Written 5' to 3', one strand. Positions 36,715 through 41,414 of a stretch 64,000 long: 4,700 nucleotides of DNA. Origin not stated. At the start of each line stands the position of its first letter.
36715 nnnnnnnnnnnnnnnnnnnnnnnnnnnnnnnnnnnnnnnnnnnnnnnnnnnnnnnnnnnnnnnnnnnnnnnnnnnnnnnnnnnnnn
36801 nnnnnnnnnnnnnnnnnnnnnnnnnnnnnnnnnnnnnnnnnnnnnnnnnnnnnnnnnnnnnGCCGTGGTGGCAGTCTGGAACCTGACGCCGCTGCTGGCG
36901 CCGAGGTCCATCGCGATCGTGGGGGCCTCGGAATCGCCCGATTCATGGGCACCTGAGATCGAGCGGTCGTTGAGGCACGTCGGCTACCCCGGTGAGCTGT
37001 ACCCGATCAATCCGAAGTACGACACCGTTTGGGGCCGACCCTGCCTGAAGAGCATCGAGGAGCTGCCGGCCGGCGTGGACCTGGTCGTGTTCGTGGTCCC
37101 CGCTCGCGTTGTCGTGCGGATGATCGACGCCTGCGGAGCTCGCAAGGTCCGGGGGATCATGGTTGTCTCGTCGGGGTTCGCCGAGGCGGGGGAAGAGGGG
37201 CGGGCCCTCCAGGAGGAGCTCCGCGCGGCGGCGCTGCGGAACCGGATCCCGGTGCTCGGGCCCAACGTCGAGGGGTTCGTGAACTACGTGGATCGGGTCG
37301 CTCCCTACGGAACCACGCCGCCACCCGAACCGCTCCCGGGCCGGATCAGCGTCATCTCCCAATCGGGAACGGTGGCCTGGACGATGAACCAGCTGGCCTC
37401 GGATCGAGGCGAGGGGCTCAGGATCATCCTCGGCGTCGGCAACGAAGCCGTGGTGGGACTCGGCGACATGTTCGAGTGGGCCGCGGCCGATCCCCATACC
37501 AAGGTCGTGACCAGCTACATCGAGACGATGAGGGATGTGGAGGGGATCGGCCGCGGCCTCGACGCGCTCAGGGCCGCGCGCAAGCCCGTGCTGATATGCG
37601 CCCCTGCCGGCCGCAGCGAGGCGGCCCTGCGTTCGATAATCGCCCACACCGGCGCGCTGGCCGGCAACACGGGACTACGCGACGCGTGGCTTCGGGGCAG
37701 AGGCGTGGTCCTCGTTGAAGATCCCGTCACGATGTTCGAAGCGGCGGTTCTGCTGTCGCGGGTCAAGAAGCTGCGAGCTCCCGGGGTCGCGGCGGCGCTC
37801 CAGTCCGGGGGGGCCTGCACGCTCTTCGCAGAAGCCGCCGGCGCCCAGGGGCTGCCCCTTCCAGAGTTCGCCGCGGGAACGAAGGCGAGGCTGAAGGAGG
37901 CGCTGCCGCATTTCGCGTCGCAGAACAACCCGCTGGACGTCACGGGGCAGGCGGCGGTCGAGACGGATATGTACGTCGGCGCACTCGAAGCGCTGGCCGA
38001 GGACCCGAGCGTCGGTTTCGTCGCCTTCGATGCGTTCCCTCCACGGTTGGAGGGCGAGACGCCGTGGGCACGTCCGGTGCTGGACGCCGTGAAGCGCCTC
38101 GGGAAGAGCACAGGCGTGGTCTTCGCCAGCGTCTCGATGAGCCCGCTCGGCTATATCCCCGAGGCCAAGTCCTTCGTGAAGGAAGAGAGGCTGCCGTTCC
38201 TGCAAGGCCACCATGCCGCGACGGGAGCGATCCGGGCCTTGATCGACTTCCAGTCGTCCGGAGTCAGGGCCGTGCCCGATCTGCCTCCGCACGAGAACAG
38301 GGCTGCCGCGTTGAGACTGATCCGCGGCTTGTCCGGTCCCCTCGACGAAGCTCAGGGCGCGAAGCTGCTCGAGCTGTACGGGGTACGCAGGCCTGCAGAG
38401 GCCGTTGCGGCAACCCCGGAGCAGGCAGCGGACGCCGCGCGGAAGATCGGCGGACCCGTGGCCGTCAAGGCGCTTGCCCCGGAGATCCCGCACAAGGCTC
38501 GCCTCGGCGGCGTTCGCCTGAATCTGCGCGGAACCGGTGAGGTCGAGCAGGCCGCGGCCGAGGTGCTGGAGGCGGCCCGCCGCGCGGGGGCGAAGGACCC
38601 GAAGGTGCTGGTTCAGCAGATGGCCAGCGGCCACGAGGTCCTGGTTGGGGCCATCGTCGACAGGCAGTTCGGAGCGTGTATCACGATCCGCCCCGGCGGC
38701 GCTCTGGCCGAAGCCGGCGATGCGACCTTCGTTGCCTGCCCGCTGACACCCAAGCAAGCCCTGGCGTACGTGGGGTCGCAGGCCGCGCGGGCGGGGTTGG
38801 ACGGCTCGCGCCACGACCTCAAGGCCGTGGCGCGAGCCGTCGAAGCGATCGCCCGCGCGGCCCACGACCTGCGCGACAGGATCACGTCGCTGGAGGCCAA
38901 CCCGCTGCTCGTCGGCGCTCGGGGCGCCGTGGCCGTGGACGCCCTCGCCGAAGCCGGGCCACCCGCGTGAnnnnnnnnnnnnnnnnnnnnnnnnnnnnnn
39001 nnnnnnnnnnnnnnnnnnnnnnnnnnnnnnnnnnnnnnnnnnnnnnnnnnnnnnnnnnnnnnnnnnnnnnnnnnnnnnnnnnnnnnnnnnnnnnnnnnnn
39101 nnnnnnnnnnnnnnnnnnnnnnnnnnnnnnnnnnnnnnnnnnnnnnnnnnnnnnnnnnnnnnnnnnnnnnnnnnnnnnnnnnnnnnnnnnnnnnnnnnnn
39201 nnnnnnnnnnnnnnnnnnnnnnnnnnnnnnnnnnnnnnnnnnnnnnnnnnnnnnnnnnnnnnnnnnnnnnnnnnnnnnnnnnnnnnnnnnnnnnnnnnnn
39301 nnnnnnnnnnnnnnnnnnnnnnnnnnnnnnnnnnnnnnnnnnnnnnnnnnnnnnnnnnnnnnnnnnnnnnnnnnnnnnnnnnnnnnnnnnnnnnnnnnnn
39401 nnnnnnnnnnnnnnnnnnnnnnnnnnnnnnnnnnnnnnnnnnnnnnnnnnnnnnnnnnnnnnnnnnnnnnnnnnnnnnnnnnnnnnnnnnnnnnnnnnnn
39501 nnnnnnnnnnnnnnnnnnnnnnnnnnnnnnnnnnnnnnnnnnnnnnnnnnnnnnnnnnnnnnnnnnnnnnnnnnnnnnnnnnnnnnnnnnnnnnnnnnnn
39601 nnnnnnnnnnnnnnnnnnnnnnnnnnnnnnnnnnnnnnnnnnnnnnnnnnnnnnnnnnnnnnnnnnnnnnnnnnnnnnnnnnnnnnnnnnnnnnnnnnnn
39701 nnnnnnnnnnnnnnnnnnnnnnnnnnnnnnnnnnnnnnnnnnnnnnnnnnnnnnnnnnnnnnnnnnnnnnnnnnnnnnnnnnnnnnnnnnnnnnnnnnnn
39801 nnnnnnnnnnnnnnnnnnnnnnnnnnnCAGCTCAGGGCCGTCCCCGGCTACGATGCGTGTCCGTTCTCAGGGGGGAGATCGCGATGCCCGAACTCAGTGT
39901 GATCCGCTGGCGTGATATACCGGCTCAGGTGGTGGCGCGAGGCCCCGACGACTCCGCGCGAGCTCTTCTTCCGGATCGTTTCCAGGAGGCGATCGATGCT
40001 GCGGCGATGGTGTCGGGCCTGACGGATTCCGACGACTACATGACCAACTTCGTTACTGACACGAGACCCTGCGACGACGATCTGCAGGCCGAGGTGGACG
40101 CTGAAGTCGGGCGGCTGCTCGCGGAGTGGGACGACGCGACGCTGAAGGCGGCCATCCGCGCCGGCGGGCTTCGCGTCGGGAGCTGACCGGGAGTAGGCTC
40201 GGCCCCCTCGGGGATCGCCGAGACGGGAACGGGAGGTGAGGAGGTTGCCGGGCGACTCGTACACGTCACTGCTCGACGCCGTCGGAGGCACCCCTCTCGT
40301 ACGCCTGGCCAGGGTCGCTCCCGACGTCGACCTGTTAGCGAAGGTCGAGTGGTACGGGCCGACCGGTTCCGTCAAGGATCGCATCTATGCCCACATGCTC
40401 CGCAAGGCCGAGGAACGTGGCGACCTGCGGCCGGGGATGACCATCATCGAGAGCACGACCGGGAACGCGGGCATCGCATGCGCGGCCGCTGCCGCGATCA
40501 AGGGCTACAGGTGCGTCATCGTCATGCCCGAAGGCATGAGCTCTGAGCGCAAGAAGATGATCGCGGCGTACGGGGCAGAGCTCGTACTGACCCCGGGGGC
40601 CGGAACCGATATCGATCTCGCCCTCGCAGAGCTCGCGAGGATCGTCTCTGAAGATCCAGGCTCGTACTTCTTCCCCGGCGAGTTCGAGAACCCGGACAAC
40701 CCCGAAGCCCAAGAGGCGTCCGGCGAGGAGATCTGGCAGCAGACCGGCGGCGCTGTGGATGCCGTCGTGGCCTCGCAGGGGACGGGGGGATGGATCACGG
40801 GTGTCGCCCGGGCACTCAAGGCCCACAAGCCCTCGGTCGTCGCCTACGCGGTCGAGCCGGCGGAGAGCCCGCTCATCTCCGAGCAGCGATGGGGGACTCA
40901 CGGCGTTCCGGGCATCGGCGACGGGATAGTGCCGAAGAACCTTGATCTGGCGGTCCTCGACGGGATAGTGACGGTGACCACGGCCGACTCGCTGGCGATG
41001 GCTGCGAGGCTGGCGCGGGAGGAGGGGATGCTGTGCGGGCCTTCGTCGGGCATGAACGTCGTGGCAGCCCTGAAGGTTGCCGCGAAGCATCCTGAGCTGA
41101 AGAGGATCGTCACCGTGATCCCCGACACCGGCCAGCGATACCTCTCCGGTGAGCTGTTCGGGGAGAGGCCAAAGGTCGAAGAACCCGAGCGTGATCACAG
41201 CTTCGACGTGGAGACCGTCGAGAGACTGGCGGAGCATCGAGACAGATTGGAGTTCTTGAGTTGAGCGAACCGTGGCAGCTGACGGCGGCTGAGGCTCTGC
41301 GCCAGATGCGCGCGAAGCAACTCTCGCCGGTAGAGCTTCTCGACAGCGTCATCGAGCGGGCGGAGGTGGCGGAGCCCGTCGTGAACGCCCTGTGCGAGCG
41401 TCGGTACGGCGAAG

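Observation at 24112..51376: Putative polyamine uptake and catabolism island with two paralogous potABCD-like systems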

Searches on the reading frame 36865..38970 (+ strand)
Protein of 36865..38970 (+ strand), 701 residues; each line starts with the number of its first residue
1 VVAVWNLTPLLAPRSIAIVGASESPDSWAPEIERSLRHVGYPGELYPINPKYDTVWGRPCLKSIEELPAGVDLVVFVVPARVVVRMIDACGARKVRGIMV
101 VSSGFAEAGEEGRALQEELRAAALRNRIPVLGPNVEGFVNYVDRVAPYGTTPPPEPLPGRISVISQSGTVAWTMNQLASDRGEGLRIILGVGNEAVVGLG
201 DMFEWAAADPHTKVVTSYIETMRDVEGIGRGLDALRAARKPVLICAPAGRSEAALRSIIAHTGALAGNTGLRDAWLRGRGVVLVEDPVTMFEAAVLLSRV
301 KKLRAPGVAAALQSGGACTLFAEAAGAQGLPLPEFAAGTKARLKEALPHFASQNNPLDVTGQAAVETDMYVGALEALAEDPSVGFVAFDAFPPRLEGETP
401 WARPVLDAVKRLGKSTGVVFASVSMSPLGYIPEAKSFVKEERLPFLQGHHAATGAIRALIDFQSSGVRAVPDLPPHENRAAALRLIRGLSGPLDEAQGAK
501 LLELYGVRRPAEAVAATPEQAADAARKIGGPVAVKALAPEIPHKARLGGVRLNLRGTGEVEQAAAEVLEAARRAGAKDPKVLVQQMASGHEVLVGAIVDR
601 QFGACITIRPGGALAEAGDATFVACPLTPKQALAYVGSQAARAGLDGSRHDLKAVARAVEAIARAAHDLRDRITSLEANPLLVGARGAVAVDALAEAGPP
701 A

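Call 4: search_protein_families(library=pfam, proteins=[window:36865-38970:+])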
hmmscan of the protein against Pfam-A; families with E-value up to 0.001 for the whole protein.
window:36865-38970:+ (701 aa): 5 families
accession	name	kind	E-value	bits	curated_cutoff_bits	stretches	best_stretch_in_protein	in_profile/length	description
PF13549.11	ATP-grasp_5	-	3.7e-42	144.6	27.6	1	493-693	10-217/221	ATP-grasp domain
PF13607.11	Succ_CoA_lig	-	3.8e-31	108.1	27.4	1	158-296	1-137/138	Succinyl-CoA ligase like flavodoxin domain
PF13380.12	CoA_binding_2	-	1.9e-19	70.6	22.8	1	14-134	1-109/116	CoA binding domain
PF02629.25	CoA_binding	-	8.8e-09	36.4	22.3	1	14-104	4-97/97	CoA binding domain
PF08442.15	ATP-grasp_2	-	4.3e-06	26.9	29.5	1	493-608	2-123/202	ATP-grasp domain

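Call 32: search_protein_families(library=ncbifam, proteins=[window:36865-38970:+], max_evalue=1e-20)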
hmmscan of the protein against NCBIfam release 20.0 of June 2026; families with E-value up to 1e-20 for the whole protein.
window:36865-38970:+ (701 aa): 4 families
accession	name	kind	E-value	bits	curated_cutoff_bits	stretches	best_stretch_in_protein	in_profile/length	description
TIGR02717.1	AcCoA-syn-alpha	equivalog_domain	2.9e-88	296.5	567.15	1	7-461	1-445/447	acetate--CoA ligase alpha subunit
NF045494.1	AcCoALig_Archglob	equivalog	1e-83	281.9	1200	1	6-451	217-651/665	acetate--CoA ligase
NF045493.1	HydDutCoALig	equivalog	4e-78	263.7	1300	1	9-687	5-686/698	4-hydroxybutyrate--CoA ligase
NF045492.1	HydPropCoALig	equivalog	4.1e-70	237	1300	2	10-386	251-625/700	3-hydroxypropionate--CoA ligase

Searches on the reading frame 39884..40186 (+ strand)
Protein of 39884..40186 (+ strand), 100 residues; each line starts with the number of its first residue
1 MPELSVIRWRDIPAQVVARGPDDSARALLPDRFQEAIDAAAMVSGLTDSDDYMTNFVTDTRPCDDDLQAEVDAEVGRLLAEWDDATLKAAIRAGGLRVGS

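Call 72: search_protein_families(library=pfam, proteins=[window:39884-40186:+], max_evalue=0.01)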
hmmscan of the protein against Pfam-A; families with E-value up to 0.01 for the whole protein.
window:39884-40186:+ (100 aa): 1 family
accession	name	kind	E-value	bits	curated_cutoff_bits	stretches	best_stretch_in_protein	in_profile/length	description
PF13769.11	Virulence_fact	-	3.2e-16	59.9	25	1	9-89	3-79/81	Virulence factor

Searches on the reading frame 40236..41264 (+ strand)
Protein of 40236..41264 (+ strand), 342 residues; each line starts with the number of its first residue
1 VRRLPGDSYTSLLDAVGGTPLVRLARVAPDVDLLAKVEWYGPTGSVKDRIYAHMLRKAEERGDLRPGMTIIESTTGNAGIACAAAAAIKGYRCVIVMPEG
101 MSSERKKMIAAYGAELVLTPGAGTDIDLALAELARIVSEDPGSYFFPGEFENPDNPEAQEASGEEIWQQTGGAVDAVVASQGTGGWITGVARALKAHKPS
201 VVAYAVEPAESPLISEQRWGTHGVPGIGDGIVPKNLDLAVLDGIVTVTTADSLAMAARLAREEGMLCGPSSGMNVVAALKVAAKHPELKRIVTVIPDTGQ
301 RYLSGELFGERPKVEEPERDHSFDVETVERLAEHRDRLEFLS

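Call 5: search_protein_families(library=pfam, proteins=[window:40236-41264:+])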
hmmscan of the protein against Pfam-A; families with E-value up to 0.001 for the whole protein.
window:40236-41264:+ (342 aa): 1 family
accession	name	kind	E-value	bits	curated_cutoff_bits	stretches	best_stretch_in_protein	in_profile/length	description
PF00291.31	PALP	-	4.8e-75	253.1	35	1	13-297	2-295/295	Pyridoxal-phosphate dependent enzyme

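Call 8: search_protein_families(library=ncbifam, proteins=[window:40236-41264:+], max_evalue=1e-10)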
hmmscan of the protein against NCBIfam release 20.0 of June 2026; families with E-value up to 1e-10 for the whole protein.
window:40236-41264:+ (342 aa): 29 families (the best 25 are shown)
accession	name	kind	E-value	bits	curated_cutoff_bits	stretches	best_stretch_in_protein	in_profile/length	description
TIGR01139.1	cysK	equivalog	1.5e-99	333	350.95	1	14-308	3-298/298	cysteine synthase A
TIGR01136.1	cysKM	subfamily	4.5e-99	331.6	344.15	1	14-308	3-299/299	cysteine synthase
NF007989.0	PRK10717.1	equivalog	2.5e-84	283.2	387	1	10-305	6-315/334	cysteine synthase A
TIGR01137.1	cysta_beta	equivalog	8.5e-81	271.9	510.25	1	11-305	4-308/457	cystathionine beta-synthase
TIGR01138.1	cysM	equivalog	2.3e-73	247.3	394.2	1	12-308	2-290/290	cysteine synthase B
NF008735.0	PRK11761.1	equivalog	2.3e-72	243.8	413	1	9-309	3-295/296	cysteine synthase CysM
TIGR03945.1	PLP_SbnA_fam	equivalog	5.9e-56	189.8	349.95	1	13-304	2-296/304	2,3-diaminopropionate biosynthesis protein SbnA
NF053679.1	CysteaSynCapA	equivalog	7.9e-54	182.6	600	1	8-304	6-316/329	cysteate synthase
NF006094.0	PRK08246.1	subfamily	5.4e-20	72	331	1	16-216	21-208/310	serine/threonine dehydratase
NF005292.0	PRK06815.1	equivalog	7.3e-19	68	371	1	11-215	14-211/320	threonine/serine dehydratase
TIGR01127.1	ilvA_1Cterm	equivalog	1.2e-17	64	378.75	1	32-295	16-281/380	threonine ammonia-lyase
NF004996.0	PRK06381.1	equivalog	1.2e-16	60.6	266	1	18-193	15-186/319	threonine synthase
NF052478.1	CystDsulMYC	equivalog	2e-16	60.2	600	1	29-304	35-322/354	L-cysteine desulfhydrase Cds1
NF005147.0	PRK06608.1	equivalog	2e-16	59.7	380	1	33-210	41-209/339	serine/threonine dehydratase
NF005680.0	PRK07476.1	equivalog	3.4e-16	59.1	413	1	15-203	20-201/326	hydroxyectoine utilization dehydratase EutB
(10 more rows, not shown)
